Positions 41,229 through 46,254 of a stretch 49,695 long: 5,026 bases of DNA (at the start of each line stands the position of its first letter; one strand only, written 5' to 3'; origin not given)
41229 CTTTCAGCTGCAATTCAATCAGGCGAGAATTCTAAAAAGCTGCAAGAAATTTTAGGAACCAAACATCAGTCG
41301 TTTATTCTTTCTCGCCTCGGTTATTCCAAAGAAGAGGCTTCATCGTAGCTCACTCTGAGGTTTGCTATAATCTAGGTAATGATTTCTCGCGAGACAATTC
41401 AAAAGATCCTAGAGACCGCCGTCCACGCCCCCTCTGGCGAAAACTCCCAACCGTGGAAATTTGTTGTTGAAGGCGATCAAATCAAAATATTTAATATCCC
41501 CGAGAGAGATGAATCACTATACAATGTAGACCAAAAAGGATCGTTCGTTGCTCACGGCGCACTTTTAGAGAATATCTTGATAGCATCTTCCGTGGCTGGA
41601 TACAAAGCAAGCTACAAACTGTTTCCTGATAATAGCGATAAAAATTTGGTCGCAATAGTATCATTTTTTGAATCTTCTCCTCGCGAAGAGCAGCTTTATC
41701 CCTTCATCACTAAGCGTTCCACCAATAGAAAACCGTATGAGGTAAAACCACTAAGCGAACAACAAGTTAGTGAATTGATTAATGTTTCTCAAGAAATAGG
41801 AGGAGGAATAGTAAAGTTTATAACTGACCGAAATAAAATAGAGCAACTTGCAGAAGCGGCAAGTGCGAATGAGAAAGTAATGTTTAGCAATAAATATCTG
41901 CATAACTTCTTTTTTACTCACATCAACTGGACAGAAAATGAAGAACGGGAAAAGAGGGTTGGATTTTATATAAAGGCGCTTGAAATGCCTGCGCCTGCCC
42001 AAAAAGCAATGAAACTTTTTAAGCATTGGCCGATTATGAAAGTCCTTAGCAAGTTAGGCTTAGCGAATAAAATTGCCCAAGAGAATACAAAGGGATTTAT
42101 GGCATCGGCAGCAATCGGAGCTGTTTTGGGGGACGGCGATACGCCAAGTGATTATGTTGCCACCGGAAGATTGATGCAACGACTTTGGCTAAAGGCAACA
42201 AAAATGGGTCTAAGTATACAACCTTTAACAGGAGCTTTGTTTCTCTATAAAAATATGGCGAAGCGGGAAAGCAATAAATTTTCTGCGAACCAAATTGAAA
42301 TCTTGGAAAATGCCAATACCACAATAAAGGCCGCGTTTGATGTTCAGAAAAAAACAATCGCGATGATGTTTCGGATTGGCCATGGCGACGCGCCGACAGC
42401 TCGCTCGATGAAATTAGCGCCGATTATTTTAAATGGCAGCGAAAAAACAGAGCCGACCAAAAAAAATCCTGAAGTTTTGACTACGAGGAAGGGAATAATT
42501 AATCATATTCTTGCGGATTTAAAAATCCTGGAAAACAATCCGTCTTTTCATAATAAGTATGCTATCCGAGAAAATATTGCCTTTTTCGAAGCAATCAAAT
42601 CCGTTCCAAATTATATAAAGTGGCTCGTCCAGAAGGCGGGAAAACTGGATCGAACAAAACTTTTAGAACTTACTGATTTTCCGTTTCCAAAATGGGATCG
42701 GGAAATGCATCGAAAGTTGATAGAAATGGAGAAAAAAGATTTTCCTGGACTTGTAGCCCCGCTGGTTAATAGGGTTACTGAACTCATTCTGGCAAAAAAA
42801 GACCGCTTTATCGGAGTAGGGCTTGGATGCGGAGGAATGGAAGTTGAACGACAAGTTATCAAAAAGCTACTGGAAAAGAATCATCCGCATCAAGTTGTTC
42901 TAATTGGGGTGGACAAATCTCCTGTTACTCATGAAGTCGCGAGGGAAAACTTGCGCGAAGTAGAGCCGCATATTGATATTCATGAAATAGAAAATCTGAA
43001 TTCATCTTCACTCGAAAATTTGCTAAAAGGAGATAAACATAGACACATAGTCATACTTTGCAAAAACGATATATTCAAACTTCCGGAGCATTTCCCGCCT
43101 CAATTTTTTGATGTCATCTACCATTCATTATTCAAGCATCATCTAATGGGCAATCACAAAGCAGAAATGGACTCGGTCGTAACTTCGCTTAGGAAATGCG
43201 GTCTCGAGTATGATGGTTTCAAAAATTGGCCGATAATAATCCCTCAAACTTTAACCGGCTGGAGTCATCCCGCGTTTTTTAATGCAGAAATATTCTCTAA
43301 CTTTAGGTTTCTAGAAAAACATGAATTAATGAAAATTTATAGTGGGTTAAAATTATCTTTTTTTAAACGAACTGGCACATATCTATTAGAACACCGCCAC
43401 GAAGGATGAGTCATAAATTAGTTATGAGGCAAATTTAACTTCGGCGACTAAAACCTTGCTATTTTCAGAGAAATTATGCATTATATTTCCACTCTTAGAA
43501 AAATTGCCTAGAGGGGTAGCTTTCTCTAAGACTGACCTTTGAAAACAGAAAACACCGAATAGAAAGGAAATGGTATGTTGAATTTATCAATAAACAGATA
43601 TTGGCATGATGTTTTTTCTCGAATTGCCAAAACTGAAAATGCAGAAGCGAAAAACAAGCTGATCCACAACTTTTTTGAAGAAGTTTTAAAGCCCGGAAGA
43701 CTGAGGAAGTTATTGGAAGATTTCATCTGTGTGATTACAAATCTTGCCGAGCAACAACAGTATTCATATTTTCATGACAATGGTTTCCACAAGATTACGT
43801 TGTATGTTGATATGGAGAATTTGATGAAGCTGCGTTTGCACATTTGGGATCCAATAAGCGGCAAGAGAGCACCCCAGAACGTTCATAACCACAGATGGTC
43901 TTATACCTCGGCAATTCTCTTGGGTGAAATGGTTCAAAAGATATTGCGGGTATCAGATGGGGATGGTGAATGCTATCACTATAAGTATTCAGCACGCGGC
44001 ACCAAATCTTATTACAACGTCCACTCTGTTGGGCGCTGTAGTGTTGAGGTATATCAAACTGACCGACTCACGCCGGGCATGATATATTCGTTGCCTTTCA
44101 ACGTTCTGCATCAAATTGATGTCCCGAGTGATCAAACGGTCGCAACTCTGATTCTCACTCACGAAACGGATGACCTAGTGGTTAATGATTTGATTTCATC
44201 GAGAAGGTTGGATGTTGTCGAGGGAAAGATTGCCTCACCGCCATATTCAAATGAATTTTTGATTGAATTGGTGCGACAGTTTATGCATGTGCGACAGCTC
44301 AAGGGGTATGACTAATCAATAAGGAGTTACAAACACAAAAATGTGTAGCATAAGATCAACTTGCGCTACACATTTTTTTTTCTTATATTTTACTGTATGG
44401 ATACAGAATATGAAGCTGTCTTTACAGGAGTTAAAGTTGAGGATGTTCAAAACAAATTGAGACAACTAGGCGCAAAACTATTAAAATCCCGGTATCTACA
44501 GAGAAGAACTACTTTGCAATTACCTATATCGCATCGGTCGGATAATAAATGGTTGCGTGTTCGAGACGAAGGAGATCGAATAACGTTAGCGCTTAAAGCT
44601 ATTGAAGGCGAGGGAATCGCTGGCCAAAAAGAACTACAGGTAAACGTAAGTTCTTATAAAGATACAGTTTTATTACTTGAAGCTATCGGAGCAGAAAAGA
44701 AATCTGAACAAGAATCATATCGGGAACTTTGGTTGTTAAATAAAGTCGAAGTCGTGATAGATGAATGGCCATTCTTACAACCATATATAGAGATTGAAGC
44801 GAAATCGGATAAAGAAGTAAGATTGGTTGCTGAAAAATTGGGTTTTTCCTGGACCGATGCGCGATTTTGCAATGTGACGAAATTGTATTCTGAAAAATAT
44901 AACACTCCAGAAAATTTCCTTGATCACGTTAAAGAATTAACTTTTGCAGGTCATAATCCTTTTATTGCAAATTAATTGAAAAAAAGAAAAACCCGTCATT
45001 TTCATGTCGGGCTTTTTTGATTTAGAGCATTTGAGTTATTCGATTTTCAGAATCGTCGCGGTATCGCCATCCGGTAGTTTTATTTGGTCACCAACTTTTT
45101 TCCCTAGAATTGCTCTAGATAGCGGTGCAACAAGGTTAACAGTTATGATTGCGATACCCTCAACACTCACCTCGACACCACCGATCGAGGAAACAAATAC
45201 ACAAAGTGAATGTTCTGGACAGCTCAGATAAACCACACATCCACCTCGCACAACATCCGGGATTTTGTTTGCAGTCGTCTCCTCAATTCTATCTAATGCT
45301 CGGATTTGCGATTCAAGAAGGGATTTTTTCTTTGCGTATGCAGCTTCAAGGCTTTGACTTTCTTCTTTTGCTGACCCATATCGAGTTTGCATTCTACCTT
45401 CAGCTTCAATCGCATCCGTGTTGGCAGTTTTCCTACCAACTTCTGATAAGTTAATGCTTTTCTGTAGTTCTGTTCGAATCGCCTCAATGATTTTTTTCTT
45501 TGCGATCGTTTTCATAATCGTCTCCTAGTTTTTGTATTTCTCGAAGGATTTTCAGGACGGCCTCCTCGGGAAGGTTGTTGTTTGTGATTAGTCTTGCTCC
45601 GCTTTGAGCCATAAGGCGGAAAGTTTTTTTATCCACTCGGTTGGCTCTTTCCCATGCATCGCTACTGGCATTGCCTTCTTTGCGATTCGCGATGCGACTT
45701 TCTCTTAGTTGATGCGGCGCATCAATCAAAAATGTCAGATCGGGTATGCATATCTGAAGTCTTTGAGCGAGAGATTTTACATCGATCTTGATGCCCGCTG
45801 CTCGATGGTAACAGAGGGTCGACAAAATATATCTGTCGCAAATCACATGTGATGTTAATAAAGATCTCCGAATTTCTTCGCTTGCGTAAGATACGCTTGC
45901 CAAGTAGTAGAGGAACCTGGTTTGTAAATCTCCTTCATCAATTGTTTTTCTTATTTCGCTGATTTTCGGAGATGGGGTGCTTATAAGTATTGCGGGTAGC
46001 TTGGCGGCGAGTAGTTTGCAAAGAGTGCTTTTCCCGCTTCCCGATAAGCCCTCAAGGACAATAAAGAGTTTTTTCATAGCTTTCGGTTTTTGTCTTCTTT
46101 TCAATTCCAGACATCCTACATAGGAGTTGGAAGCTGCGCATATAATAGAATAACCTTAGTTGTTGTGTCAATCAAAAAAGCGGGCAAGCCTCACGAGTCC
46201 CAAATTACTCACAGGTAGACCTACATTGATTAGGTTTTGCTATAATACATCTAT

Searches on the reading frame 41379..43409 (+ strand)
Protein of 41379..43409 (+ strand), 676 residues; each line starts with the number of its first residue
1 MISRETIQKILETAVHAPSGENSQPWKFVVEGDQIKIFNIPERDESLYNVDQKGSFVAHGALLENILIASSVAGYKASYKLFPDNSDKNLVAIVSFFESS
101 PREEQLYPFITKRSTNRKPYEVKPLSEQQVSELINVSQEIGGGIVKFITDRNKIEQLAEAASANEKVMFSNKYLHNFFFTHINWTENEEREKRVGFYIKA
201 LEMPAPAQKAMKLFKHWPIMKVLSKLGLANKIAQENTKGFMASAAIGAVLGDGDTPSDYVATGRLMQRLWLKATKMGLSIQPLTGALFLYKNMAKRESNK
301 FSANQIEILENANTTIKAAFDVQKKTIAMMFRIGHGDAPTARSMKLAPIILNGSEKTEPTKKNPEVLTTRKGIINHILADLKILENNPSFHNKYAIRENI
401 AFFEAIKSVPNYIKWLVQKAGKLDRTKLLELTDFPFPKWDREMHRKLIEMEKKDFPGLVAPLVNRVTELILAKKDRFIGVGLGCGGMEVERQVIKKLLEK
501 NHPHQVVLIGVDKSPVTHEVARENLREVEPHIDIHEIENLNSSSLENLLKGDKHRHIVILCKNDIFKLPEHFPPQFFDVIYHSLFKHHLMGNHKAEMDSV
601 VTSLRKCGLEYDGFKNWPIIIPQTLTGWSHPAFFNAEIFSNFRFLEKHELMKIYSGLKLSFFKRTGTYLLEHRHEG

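Call 31: search_protein_families(library=pfam, proteins=[window:41379-43409:+], max_evalue=0.001)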
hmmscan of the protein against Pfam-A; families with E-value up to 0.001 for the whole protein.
window:41379-43409:+ (676 aa): 2 families
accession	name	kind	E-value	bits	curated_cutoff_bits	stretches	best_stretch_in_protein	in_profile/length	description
PF00881.29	Nitroreductase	-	4.8e-13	50.1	23.5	1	2-30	15-43/167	Nitroreductase family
PF14512.11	TM1586_NiRdase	-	1e-06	29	27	1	4-39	157-193/215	Putative TM nitroreductase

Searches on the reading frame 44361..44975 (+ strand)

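Call 31: search_protein_families(library=pfam, proteins=[window:44361-44975:+], max_evalue=0.001)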
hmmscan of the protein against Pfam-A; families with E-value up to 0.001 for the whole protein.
window:44361-44975:+ (204 aa): 1 family
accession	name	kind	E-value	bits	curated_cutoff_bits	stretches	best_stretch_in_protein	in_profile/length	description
PF01928.26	CYTH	-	2.2e-09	37.8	23.2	1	61-159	50-159/179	CYTH domain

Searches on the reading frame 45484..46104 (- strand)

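Call 31: search_protein_families(library=pfam, proteins=[window:45484-46104:-], max_evalue=0.001)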
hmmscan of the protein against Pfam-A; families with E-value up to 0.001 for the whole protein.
window:45484-46104:- (206 aa): 6 families
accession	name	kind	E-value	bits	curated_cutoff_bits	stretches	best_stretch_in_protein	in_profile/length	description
PF02223.23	Thymidylate_kin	-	8.3e-21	75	27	1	17-183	1-181/185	Thymidylate kinase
PF13671.12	AAA_33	-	1.3e-07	32.4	27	1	15-153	2-131/143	AAA domain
PF13238.12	AAA_18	-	2.2e-05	25.3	29.4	1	15-144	1-114/128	AAA domain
PF13401.12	AAA_22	-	2.2e-05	25.2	27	1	11-83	4-55/130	AAA domain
PF13521.12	AAA_28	-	4.1e-05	24.3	27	1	15-113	2-103/164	AAA domain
PF13207.12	AAA_17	-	0.00047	20.9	27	0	19-150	2-131/136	AAA domain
